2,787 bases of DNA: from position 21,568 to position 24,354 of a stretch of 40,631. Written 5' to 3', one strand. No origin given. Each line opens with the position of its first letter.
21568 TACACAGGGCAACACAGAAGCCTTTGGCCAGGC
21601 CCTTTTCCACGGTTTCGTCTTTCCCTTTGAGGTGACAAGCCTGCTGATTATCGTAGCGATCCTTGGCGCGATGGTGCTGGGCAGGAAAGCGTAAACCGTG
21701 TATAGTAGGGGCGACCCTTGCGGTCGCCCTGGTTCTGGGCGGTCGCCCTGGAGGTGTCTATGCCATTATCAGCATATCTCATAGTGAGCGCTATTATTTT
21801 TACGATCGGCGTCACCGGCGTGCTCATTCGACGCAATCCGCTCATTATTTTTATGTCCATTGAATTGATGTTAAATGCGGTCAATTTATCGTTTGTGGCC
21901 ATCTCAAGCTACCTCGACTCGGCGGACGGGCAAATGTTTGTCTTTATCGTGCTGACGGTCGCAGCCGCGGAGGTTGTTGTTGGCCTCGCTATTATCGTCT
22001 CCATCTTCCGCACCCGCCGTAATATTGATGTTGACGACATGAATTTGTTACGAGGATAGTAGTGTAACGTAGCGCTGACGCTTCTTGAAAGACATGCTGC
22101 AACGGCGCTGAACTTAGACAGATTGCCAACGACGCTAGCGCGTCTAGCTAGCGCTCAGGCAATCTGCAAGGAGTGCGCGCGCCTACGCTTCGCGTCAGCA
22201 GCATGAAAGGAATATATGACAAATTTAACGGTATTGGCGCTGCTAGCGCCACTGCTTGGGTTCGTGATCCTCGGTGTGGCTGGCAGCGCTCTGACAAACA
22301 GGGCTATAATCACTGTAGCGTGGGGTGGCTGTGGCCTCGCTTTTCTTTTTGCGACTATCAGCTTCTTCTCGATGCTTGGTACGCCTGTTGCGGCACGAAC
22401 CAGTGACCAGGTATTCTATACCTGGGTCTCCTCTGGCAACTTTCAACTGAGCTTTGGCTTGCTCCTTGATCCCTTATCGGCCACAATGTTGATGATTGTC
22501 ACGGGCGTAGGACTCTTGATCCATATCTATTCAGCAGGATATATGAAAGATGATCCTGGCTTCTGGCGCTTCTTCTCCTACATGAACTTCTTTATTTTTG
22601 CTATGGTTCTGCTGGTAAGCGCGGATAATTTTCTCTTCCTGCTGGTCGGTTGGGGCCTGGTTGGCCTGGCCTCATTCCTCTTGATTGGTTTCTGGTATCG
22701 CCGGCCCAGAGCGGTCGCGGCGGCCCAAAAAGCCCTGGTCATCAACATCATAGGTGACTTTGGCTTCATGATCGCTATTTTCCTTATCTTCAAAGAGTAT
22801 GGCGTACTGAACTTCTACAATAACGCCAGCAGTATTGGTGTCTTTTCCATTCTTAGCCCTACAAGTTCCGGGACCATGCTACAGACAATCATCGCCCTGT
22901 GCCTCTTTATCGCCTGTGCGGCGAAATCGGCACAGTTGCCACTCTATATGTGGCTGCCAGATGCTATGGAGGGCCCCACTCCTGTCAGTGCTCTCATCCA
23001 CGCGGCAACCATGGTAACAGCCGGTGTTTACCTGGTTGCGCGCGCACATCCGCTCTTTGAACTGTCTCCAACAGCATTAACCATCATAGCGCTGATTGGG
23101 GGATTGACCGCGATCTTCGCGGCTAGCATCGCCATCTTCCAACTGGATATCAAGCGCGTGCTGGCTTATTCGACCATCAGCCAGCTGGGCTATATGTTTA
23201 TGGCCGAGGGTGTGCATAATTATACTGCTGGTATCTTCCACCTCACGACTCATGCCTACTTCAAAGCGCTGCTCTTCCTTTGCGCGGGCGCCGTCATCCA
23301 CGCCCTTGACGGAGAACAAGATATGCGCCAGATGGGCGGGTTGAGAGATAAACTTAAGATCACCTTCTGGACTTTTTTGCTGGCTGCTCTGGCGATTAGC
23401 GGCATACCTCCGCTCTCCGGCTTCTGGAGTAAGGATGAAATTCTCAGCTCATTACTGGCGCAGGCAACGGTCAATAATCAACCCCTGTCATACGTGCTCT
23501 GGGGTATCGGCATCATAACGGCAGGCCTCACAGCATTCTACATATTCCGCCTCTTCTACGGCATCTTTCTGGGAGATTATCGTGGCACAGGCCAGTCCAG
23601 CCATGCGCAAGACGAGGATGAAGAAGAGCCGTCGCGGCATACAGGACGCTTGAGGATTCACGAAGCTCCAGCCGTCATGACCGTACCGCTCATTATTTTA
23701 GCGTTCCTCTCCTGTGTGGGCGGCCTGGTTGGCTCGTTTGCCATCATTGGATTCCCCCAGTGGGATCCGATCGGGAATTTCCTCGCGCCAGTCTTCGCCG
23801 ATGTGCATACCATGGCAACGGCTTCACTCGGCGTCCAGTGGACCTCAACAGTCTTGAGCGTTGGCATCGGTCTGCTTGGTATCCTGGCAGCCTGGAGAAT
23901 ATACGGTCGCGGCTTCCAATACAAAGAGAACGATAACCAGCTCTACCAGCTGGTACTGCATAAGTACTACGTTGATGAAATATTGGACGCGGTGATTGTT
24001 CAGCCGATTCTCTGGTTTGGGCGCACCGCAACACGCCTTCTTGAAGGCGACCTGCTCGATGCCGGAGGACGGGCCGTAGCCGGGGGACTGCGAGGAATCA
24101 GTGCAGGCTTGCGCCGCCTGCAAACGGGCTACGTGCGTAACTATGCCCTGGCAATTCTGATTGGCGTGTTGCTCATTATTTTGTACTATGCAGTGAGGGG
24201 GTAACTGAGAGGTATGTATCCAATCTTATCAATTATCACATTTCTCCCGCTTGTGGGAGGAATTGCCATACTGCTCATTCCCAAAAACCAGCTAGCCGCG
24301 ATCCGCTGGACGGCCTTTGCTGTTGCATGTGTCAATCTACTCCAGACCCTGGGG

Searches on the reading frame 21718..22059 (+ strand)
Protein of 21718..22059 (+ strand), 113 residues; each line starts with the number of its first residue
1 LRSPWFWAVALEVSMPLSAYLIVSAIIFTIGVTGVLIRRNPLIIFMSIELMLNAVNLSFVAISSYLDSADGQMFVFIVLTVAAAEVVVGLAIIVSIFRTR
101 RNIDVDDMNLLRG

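Call 42: search_protein_families(library=pfam, proteins=[window:21718-22059:+])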
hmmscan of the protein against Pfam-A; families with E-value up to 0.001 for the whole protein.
window:21718-22059:+ (113 aa): 1 family
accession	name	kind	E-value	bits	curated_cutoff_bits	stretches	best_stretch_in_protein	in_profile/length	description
PF00420.29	Oxidored_q2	-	9.3e-31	105.9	26.1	1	20-113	2-95/95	NADH-ubiquinone/plastoquinone oxidoreductase chain 4L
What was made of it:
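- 21718..22059 (+): nuoK (context; the true start is probably later). Pfam Oxidored_q2 (call 42).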

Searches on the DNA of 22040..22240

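Call 9: search_rna_families(source=window, start=22040, end=22240, threshold=evalue, max_evalue=10)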
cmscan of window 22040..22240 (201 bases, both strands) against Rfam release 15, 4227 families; matches with E-value up to 10: 2.
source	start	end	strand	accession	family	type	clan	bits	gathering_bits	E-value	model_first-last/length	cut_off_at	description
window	22070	22186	-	RF02976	Flavobacterium-1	Gene; sRNA;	-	13.4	58.9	3.2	1-121/121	no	Flavobacterium-1 RNA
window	22075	22159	+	RF00803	mir-425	Gene; miRNA;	-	13.2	60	3.6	1-85/85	no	mir-425 microRNA precursor family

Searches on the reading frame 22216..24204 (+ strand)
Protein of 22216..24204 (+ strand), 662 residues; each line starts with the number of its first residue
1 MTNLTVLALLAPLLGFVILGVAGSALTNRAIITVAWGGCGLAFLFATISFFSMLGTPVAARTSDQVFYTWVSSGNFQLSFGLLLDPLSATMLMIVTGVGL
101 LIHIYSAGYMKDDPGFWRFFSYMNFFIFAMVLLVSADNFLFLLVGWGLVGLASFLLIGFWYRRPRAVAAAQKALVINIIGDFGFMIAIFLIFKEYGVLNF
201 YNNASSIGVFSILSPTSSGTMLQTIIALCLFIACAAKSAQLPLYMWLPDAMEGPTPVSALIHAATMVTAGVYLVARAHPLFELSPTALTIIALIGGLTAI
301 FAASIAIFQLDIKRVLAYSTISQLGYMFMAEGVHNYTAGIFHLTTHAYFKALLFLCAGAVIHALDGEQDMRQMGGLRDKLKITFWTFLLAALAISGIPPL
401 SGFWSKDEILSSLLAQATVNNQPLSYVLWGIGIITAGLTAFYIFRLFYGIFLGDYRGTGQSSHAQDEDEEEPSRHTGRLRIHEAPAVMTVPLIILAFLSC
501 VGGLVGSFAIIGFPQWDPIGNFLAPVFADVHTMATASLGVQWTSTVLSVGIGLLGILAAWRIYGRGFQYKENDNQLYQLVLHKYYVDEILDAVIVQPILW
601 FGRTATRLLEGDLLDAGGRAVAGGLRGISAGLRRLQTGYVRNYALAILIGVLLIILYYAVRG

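Call 42: search_protein_families(library=pfam, proteins=[window:22216-24204:+])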
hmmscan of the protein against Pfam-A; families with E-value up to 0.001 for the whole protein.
window:22216-24204:+ (662 aa): 3 families
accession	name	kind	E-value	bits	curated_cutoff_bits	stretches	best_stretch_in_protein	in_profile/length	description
PF00361.26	Proton_antipo_M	-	1.9e-77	260.8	21.5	1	136-417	1-279/294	NADH:quinone oxidoreductase/Mrp antiporter, TM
PF00662.26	Proton_antipo_N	-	5.8e-24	84.2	24.5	1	70-120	1-51/51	NADH-Ubiquinone oxidoreductase (complex I), chain 5 N-terminus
PF01010.25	Proton_antipo_C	-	2.2e-06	27.9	26.8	1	482-589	94-206/243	NADH-dehyrogenase subunit F, TMs, (complex I) C-terminus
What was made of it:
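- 22216..24204 (+): nuoL (context). Pfam Proton_antipo_N and Proton_antipo_M (call 42).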
